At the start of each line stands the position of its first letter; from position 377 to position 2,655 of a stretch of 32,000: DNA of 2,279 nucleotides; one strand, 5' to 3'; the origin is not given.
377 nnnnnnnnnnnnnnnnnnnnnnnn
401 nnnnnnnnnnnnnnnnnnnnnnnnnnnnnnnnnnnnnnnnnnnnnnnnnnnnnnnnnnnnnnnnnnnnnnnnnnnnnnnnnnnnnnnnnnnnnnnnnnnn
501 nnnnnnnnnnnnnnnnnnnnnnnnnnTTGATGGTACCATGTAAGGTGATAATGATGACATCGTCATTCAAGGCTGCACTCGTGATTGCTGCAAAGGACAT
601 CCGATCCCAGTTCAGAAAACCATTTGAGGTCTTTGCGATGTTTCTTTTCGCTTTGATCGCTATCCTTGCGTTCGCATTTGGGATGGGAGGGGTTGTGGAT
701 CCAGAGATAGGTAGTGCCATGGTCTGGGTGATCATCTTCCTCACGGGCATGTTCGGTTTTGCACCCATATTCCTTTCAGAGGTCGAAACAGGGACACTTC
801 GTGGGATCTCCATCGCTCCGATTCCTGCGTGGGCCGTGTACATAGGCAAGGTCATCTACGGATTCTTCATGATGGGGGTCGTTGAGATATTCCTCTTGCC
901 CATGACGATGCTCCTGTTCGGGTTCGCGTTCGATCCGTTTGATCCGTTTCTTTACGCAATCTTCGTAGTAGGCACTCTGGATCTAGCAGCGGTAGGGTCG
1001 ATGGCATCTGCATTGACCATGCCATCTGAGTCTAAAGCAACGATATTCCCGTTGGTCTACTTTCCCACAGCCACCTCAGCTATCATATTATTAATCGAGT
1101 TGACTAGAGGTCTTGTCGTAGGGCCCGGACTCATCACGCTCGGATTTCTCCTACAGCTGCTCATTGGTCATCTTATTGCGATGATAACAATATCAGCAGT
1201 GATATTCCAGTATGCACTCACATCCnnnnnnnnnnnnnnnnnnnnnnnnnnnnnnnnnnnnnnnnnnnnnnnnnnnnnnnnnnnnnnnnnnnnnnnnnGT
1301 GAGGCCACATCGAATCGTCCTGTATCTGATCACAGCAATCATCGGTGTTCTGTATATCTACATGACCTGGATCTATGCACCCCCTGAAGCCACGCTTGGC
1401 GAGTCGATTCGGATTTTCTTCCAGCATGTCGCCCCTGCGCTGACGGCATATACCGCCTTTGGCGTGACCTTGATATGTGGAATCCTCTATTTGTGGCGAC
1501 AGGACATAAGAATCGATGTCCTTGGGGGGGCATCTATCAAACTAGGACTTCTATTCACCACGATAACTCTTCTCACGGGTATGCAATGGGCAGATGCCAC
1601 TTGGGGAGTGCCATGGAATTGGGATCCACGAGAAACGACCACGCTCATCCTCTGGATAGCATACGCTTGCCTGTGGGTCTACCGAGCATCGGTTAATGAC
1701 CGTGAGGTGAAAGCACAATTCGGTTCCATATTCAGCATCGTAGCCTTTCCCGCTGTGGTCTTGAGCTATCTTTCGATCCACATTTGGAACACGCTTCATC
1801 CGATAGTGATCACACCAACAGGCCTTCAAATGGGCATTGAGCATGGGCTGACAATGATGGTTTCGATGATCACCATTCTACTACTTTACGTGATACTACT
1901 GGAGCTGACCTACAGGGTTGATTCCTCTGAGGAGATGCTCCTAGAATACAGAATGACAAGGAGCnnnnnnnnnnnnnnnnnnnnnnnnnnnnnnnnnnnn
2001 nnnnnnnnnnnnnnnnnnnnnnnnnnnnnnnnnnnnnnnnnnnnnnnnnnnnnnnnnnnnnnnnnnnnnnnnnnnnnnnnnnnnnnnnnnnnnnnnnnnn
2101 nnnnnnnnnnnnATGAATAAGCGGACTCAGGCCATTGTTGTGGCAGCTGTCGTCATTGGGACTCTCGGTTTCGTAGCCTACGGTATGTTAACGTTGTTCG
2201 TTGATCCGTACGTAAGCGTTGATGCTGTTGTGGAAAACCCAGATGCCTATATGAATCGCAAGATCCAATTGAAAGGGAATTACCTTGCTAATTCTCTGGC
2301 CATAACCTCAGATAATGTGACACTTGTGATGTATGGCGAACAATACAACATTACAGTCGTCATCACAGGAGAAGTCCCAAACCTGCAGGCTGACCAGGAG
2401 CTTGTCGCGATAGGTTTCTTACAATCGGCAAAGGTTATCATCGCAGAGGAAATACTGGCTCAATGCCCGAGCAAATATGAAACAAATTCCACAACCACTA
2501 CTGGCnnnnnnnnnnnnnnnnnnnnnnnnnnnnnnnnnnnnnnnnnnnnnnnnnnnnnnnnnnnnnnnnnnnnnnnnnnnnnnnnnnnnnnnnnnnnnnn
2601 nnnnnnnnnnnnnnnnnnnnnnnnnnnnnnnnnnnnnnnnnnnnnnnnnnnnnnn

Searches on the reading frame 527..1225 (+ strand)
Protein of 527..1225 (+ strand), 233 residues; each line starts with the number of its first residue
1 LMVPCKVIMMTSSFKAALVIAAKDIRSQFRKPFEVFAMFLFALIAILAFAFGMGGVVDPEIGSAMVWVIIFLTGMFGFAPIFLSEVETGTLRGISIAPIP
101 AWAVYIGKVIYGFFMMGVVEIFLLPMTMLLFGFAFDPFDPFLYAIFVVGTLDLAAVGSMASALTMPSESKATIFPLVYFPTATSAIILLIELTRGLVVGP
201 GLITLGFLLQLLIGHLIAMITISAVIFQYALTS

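Call 49: search_protein_families(library=pfam, proteins=[window:527-1225:+], max_evalue=0.00001)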
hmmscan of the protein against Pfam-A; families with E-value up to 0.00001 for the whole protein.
window:527-1225:+ (233 aa): 2 families
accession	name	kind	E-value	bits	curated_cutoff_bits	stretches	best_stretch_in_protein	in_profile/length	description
PF03379.19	CcmB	-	7.7e-16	58.6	24.9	1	20-231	4-213/215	CcmB protein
PF01061.29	ABC2_membrane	-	4.3e-06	26.9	26.9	1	18-180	4-172/211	ABC-2 type transporter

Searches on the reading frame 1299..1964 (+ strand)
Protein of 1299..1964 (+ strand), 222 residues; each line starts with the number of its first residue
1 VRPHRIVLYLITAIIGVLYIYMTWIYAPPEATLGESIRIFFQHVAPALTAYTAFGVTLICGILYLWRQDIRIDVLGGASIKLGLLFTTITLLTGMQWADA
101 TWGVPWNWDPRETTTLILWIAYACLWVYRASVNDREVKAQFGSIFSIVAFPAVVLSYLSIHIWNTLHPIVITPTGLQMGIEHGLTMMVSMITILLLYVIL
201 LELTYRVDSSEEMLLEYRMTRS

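Call 49: search_protein_families(library=pfam, proteins=[window:1299-1964:+], max_evalue=0.00001)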
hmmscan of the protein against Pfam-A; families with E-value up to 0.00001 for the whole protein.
window:1299-1964:+ (222 aa): 1 family
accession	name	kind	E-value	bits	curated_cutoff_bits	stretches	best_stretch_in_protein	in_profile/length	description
PF01578.25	Cytochrom_C_asm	-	1.3e-26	94.1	29.9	1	14-167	45-212/212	Cytochrome C assembly protein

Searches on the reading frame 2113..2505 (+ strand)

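Call 49: search_protein_families(library=pfam, proteins=[window:2113-2505:+], max_evalue=0.00001)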
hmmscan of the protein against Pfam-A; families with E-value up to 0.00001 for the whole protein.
window:2113-2505:+ (131 aa): 1 family
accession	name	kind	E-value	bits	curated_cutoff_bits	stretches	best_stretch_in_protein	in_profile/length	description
PF03100.22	CcmE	-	4.6e-12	46.6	24.6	1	33-124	4-98/99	CcmE domain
